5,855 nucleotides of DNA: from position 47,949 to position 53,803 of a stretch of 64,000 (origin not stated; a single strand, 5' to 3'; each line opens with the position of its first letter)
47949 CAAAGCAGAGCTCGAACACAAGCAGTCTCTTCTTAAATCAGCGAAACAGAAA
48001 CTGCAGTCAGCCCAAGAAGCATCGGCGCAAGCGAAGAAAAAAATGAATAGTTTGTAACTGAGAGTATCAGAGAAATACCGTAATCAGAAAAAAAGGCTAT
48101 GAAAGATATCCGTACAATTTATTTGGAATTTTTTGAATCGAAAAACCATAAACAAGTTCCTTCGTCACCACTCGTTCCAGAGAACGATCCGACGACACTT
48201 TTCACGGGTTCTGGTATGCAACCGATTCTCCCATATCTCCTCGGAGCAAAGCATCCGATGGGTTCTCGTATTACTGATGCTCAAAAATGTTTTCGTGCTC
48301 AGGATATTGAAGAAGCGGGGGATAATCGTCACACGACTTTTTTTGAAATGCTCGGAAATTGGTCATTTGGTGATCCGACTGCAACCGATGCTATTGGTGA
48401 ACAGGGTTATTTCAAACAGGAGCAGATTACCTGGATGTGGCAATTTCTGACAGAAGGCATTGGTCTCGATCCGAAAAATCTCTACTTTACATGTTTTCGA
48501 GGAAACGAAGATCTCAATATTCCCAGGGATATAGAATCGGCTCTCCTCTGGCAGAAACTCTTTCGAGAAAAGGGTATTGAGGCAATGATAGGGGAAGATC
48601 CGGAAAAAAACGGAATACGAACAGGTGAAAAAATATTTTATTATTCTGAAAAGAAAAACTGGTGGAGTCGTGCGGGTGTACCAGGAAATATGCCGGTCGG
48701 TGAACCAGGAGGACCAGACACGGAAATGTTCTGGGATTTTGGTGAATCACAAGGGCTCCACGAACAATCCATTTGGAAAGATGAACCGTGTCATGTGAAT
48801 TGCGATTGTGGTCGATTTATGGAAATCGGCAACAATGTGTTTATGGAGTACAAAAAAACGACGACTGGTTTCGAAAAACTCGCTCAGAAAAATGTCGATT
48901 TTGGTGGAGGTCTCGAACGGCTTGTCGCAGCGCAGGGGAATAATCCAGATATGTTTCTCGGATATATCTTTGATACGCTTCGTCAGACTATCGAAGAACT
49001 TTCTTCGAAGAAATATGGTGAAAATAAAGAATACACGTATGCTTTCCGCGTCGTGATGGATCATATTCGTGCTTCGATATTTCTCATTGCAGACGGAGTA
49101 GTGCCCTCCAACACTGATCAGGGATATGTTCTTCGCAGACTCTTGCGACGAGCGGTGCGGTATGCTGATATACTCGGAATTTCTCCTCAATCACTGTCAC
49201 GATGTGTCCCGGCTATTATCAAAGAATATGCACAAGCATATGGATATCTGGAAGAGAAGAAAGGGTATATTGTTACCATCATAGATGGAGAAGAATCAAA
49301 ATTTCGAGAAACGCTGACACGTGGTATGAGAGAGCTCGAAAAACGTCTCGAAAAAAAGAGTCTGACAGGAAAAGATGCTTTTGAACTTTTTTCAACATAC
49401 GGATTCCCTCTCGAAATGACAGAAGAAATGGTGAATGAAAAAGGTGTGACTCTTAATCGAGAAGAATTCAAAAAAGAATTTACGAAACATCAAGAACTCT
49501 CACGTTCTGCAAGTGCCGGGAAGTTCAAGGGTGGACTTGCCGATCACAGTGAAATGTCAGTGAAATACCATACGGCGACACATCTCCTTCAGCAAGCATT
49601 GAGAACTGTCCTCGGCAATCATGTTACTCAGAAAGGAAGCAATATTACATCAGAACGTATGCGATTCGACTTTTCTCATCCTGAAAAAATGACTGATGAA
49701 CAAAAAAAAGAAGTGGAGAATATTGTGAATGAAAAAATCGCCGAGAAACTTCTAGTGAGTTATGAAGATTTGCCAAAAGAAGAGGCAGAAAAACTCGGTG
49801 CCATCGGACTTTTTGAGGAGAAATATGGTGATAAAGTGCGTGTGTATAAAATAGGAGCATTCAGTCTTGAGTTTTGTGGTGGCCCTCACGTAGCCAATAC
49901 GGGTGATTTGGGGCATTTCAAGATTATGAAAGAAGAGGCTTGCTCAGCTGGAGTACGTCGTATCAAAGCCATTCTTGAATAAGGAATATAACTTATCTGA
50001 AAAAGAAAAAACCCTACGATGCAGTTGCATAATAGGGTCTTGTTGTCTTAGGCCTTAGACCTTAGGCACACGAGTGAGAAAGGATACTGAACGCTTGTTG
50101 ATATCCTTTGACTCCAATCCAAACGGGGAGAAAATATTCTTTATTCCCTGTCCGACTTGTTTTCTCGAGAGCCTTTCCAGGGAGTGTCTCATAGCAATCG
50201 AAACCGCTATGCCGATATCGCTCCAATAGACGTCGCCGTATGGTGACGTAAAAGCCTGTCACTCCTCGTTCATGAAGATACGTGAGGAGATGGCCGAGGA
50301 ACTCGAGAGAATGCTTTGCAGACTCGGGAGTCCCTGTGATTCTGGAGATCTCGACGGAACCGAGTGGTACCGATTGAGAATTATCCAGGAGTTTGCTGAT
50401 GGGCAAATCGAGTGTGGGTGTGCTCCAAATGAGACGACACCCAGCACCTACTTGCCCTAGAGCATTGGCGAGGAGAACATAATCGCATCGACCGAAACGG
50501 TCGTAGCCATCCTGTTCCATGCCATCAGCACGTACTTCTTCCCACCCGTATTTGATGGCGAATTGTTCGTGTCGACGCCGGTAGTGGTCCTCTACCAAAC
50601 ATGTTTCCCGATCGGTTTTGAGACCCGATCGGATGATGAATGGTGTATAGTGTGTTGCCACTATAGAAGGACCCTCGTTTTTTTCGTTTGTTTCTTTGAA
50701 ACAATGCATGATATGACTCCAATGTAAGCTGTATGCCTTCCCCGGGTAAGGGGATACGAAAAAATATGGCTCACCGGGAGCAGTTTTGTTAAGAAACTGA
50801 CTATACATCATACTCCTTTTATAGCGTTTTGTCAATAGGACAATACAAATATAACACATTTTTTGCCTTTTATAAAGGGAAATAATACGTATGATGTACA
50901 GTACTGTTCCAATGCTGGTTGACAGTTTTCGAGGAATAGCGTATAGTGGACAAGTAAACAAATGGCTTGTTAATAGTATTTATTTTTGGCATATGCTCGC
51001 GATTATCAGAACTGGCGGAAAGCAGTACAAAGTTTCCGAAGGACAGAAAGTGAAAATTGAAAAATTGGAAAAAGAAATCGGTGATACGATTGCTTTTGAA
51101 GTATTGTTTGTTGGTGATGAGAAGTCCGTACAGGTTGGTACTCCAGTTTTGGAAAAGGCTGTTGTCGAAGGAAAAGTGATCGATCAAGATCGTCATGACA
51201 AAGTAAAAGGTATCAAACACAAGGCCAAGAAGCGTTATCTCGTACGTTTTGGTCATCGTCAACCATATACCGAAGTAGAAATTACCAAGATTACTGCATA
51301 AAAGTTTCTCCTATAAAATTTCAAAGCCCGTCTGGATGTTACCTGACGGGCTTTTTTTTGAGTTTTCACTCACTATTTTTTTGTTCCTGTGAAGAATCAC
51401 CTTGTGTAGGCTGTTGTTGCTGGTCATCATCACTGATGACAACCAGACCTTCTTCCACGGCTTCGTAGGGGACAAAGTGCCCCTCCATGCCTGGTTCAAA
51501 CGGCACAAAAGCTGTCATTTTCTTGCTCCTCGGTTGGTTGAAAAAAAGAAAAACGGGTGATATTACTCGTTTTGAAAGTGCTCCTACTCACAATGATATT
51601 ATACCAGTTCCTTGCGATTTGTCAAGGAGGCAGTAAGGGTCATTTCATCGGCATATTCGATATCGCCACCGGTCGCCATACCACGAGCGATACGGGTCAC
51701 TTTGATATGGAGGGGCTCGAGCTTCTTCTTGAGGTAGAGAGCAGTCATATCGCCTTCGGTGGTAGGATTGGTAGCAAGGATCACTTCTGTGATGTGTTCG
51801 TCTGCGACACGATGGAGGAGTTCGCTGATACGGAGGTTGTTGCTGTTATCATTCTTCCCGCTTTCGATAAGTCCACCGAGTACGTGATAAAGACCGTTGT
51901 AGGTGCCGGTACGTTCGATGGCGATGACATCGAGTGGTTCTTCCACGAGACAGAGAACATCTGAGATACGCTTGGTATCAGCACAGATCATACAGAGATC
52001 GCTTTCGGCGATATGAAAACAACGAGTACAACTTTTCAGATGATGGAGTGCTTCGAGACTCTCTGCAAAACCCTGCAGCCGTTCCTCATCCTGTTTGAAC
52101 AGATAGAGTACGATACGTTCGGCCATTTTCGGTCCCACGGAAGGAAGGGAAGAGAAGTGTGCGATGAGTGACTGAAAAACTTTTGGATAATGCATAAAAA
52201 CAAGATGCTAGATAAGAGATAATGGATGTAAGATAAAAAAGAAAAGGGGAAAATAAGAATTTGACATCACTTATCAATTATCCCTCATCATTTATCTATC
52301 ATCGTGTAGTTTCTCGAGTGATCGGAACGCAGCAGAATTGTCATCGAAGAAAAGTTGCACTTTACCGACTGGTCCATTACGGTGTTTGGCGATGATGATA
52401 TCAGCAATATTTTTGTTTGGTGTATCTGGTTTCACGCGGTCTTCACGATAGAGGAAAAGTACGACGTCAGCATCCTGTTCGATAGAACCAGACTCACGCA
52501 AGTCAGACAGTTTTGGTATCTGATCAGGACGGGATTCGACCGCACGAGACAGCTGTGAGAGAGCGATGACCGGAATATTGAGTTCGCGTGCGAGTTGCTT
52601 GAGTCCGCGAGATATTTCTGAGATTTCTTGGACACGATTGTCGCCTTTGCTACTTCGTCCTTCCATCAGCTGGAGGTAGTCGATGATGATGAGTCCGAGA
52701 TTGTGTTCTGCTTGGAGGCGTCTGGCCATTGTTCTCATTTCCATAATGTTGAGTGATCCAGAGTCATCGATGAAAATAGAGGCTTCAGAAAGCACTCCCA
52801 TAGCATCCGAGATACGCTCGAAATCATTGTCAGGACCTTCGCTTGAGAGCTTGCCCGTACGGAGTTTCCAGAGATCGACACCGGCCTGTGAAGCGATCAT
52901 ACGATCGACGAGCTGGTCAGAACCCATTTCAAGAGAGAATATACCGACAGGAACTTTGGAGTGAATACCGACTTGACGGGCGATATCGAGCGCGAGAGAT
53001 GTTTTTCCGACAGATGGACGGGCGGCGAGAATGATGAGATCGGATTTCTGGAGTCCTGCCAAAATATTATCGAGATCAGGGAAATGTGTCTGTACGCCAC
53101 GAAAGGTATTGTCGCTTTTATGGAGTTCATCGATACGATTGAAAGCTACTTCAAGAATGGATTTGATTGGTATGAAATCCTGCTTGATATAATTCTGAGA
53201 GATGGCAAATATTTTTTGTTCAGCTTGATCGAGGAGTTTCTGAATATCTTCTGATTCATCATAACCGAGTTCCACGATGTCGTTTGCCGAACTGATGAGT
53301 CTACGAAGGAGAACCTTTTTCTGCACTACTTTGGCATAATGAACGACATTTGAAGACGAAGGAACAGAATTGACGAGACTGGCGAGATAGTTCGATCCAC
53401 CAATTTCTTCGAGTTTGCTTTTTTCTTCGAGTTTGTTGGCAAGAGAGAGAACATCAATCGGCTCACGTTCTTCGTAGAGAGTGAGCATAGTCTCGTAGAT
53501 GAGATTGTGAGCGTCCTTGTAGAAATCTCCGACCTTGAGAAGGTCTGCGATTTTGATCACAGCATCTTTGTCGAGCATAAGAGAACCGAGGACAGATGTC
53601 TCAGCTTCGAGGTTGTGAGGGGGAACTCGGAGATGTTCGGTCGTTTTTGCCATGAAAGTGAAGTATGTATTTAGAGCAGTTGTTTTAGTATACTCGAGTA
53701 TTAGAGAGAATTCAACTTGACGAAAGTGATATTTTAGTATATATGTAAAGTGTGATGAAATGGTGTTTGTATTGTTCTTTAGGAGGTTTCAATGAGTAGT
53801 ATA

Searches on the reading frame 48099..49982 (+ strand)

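Call 42: search_protein_families(library=pfam, proteins=[window:48099-49982:+], max_evalue=0.001)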
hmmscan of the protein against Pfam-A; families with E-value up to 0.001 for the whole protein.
window:48099-49982:+ (627 aa): 2 families
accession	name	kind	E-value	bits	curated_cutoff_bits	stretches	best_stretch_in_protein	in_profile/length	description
PF01411.24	tRNA-synt_2c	-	4.1e-116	389.1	30.3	1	3-481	1-439/552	tRNA synthetases class II (A)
PF07973.19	tRNA_SAD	-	2.4e-18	66.2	24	1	580-622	1-43/44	Threonyl and Alanyl tRNA synthetase second additional domain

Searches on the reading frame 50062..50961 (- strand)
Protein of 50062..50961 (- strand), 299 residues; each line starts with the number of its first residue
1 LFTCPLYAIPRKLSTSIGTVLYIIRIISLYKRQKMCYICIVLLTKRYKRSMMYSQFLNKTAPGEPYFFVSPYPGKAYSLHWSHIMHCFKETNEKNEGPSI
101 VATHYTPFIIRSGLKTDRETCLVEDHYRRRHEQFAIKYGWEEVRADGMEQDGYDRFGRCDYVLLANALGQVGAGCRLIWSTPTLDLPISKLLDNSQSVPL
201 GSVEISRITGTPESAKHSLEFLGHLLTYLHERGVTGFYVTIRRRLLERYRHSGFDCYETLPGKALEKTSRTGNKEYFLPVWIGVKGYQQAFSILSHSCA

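Call 43: search_protein_families(library=pfam, proteins=[window:50062-50961:-], max_evalue=0.001)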
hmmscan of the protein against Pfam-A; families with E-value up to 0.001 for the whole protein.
window:50062-50961:- (299 aa): 1 family
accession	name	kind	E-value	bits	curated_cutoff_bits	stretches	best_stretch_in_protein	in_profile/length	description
PF00765.23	Autoind_synth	-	0.00042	20.4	24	0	118-193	5-81/183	Autoinducer synthase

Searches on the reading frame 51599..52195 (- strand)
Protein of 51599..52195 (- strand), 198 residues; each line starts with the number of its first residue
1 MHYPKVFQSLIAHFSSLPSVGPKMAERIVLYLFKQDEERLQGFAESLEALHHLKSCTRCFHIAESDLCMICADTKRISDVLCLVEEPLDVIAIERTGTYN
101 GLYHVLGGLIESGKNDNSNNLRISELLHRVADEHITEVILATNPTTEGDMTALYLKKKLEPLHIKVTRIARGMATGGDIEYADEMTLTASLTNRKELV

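Call 43: search_protein_families(library=pfam, proteins=[window:51599-52195:-], max_evalue=0.001)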
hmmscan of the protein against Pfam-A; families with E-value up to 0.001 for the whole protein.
window:51599-52195:- (198 aa): 5 families
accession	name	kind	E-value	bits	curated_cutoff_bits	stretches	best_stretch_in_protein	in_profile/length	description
PF13662.12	Toprim_4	-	4.7e-24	84.9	25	1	80-170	2-85/85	Toprim domain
PF01751.28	Toprim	-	6.6e-12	45.9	23.1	1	80-168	1-95/96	Toprim domain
PF21176.3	RecR_HhH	-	1.6e-10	41.1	27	1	8-49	2-43/45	RecR, helix-hairpin-helix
PF21175.2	RecR_C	-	6.1e-09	35.6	22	1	172-195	1-24/24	RecR, C-terminal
PF02132.21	RecR_ZnF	-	2e-06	27.9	22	1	54-73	2-21/21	RecR, Cys4-zinc finger domain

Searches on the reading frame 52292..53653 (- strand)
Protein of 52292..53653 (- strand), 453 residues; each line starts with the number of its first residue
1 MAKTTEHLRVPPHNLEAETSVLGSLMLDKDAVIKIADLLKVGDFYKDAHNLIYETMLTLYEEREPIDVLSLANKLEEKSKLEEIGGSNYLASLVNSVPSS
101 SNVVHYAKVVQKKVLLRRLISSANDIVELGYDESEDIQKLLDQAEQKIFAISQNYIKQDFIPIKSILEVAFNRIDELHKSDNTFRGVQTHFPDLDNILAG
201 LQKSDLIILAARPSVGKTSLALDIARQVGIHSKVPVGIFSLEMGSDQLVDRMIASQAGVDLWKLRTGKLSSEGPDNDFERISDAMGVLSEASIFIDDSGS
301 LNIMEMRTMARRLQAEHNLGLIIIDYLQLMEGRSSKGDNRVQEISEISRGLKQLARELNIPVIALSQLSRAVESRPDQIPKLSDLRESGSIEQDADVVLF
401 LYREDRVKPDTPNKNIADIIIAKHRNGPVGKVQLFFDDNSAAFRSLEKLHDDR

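Call 43: search_protein_families(library=pfam, proteins=[window:52292-53653:-], max_evalue=0.001)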
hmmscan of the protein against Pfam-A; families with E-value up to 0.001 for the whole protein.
window:52292-53653:- (453 aa): 3 families
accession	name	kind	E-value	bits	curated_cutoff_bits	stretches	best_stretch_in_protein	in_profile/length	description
PF03796.21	DnaB_C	-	3.3e-104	348.2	27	1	186-444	1-254/255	DnaB-like helicase C terminal domain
PF00772.26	DnaB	-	5.4e-35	120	23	1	11-111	2-102/103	DnaB-like helicase N terminal domain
PF13481.12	AAA_25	-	1.3e-15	57.9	27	1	180-368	8-190/195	AAA domain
